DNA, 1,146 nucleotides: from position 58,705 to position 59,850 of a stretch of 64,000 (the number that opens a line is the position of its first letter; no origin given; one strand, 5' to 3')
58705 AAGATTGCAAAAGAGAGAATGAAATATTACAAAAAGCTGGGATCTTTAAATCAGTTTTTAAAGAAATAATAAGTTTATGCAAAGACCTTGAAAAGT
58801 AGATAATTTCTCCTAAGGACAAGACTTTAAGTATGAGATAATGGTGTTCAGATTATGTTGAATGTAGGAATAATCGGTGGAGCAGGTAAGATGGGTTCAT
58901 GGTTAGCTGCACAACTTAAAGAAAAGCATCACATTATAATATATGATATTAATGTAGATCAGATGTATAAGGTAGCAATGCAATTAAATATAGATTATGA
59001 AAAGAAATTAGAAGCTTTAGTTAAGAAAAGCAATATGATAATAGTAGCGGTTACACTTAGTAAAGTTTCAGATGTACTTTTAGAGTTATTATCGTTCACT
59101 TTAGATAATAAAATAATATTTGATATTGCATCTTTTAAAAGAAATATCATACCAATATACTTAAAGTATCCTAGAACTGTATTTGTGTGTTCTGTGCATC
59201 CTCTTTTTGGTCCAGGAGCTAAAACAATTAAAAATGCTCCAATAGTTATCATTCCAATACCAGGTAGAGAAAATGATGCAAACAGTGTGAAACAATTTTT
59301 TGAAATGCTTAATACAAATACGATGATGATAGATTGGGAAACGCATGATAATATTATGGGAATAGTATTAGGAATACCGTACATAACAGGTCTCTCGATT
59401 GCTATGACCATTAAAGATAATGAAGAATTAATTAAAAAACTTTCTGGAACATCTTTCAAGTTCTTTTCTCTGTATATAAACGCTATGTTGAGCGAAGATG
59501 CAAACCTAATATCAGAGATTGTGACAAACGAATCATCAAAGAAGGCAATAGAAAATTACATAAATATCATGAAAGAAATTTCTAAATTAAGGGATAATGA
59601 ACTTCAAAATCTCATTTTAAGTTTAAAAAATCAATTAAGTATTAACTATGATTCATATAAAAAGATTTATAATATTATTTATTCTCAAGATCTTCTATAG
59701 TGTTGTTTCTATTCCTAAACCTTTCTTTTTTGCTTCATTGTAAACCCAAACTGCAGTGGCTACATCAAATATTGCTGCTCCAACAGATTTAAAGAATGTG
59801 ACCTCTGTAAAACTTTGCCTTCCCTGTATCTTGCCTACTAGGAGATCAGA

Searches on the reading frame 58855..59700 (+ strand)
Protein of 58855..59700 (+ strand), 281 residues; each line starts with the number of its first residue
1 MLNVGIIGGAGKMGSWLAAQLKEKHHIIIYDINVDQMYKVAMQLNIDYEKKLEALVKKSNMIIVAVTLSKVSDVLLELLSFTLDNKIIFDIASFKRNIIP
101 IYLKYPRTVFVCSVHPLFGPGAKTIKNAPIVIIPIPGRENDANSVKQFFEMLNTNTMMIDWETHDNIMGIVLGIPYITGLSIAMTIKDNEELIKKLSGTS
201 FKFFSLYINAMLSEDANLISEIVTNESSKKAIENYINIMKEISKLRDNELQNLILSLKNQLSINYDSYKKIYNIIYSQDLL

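Call 61: search_protein_families(library=pfam, proteins=[window:58855-59700:+], max_evalue=0.01)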
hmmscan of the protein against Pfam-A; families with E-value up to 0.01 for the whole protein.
window:58855-59700:+ (281 aa): 7 families
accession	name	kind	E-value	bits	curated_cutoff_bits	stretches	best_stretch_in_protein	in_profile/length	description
PF03807.23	F420_oxidored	-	2.1e-10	41.5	21.6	1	4-92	2-92/94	NADP oxidoreductase coenzyme F420-dependent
PF02153.23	PDH_N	-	2.8e-10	40.4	26.5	1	18-134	2-129/154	Prephenate dehydrogenase, nucleotide-binding domain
PF03446.21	NAD_binding_2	-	6.2e-06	26.8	21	1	4-94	2-95/161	NAD binding domain of 6-phosphogluconate dehydrogenase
PF20463.3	PDH_C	-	1.8e-05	25.4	22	1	162-253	3-96/102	Prephenate dehydrogenase, dimerization domain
PF03720.21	UDPG_MGDP_dh_C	-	0.00067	20.4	30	1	21-92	26-98/103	UDP-glucose/GDP-mannose dehydrogenase family, UDP binding domain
PF01488.26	Shikimate_DH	-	0.0088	16.6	24.3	0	4-70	15-87/138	Shikimate / quinate 5-dehydrogenase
PF01408.29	GFO_IDH_MocA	-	0.0091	17.1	24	0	2-70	1-74/120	Oxidoreductase family, NAD-binding Rossmann fold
